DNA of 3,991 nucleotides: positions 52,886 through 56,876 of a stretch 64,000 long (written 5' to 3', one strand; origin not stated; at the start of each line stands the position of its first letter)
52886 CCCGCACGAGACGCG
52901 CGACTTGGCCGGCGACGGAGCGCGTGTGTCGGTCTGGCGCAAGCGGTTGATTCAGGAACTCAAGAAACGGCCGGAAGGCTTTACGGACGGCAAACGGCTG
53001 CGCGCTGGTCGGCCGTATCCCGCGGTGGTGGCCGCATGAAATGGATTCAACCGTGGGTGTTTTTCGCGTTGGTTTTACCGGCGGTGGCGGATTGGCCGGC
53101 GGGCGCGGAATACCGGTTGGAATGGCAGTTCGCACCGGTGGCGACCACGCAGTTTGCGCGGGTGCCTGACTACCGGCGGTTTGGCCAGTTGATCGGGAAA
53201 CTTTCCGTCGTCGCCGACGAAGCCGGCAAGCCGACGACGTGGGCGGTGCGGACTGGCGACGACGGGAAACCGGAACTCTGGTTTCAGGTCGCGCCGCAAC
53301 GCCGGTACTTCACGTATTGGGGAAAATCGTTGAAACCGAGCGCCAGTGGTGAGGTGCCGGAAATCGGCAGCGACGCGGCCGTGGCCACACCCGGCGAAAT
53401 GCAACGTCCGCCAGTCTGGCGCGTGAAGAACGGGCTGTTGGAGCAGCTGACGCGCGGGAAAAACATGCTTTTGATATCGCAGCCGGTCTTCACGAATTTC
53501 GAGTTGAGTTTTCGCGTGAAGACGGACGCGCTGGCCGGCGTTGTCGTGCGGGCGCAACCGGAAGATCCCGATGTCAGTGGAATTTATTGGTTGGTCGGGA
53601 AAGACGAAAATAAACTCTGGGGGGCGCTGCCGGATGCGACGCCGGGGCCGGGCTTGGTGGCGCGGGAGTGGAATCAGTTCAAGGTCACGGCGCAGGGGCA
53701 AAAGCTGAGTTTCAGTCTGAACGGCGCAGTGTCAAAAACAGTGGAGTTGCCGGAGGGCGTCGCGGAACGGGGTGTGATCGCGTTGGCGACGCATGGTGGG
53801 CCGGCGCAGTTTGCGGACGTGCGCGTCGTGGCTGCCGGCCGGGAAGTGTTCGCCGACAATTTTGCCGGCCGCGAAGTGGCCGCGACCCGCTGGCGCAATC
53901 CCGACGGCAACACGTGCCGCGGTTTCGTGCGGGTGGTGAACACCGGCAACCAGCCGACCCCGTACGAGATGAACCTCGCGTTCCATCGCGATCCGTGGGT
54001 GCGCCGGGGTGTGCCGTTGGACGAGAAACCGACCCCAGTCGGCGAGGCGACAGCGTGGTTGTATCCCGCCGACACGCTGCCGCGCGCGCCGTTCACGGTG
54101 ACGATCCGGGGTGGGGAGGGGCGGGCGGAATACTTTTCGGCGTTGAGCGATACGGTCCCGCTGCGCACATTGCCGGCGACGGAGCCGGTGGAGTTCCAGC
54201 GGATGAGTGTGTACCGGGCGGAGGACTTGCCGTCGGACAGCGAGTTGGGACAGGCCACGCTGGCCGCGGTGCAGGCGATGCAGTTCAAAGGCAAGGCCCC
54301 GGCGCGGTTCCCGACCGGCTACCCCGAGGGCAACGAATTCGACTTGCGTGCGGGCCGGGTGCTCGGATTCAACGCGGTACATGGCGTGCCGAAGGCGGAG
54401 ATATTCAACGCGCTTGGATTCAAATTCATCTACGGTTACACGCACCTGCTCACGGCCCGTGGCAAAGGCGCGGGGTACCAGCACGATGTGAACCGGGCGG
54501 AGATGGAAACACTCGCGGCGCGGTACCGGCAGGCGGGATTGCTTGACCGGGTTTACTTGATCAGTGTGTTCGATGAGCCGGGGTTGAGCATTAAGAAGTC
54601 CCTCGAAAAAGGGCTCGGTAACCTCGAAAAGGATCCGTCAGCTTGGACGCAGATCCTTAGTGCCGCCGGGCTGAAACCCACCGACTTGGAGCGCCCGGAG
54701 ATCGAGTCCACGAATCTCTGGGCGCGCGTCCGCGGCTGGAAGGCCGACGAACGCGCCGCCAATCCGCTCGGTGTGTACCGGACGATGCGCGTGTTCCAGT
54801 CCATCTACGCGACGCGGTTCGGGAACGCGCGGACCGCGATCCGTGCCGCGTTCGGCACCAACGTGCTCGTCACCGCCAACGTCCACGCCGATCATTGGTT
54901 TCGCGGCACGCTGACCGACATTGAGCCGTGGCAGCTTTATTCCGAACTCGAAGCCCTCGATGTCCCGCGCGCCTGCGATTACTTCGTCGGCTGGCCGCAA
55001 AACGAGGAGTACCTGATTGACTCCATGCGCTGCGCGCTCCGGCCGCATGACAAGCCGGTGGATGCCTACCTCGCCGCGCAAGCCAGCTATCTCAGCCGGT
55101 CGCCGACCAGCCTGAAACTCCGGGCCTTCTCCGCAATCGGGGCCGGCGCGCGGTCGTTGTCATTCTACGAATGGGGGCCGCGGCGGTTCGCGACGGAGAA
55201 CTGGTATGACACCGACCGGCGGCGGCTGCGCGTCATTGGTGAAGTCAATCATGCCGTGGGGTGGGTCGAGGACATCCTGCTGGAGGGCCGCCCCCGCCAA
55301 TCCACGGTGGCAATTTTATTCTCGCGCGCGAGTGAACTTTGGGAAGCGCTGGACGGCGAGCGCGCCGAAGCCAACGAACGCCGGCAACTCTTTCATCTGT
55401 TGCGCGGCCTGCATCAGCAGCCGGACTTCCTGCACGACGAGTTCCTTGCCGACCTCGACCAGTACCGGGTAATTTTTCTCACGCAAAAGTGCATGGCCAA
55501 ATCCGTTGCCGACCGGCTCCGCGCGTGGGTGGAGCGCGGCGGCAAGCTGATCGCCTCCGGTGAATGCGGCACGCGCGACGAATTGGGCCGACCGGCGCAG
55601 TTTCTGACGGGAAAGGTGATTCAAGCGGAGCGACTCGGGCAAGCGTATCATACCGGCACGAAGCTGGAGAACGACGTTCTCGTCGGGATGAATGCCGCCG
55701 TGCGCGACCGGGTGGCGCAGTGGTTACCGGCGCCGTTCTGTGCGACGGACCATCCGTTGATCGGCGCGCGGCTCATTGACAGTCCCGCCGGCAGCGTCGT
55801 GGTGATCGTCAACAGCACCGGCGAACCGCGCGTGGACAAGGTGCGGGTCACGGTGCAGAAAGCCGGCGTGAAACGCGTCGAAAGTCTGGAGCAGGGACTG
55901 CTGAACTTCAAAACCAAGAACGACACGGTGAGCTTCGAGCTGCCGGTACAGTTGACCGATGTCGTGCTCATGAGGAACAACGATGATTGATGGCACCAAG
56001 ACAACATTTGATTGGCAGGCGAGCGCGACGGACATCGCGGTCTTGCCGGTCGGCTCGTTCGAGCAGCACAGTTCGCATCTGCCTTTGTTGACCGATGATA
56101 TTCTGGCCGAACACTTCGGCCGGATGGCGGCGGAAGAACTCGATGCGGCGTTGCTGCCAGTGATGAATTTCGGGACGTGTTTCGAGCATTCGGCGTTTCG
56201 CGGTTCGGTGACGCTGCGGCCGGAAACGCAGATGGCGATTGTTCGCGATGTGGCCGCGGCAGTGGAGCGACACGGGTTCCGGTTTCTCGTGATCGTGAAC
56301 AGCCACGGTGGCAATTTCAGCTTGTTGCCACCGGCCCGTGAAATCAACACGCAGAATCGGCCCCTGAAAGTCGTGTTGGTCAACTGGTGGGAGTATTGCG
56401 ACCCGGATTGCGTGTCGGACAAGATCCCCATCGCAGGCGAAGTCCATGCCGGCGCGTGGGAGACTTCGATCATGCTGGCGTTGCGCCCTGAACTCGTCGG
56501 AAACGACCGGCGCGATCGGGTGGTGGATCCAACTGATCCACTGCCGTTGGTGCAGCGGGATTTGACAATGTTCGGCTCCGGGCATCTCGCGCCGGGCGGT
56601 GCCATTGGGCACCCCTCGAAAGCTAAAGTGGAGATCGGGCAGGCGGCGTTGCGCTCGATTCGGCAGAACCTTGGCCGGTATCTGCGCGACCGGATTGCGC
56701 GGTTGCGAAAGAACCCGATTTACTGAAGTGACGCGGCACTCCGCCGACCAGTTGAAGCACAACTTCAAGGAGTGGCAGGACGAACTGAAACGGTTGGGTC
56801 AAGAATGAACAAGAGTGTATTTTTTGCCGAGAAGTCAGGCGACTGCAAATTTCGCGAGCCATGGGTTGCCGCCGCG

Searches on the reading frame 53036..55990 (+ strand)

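Call 15: search_protein_families(library=pfam, proteins=[window:53036-55990:+])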
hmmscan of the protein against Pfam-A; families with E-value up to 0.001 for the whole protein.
window:53036-55990:+ (984 aa): 2 families
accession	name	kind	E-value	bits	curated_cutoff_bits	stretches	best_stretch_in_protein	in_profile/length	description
PF06439.18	3keto-disac_hyd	-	9.7e-15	55.5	26.8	1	125-264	23-186/187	3-keto-disaccharide hydrolase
PF22369.2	GLMA_2nd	-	1.6e-06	28.3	27.7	1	799-870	38-109/138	GLMA-like, second domain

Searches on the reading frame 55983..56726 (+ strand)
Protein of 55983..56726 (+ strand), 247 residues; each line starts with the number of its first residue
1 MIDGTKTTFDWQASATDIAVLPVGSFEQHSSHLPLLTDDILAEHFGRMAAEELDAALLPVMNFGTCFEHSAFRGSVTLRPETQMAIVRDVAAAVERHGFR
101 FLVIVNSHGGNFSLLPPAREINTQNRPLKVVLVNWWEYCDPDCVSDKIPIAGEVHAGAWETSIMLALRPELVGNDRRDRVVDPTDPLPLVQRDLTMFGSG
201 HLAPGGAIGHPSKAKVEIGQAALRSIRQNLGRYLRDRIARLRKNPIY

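Call 15: search_protein_families(library=pfam, proteins=[window:55983-56726:+])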
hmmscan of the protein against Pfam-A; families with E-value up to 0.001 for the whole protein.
window:55983-56726:+ (247 aa): 1 family
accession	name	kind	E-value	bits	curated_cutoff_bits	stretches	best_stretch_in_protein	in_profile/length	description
PF02633.19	Creatininase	-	1.6e-53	182.1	31.3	1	13-231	12-235/238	Creatinine amidohydrolase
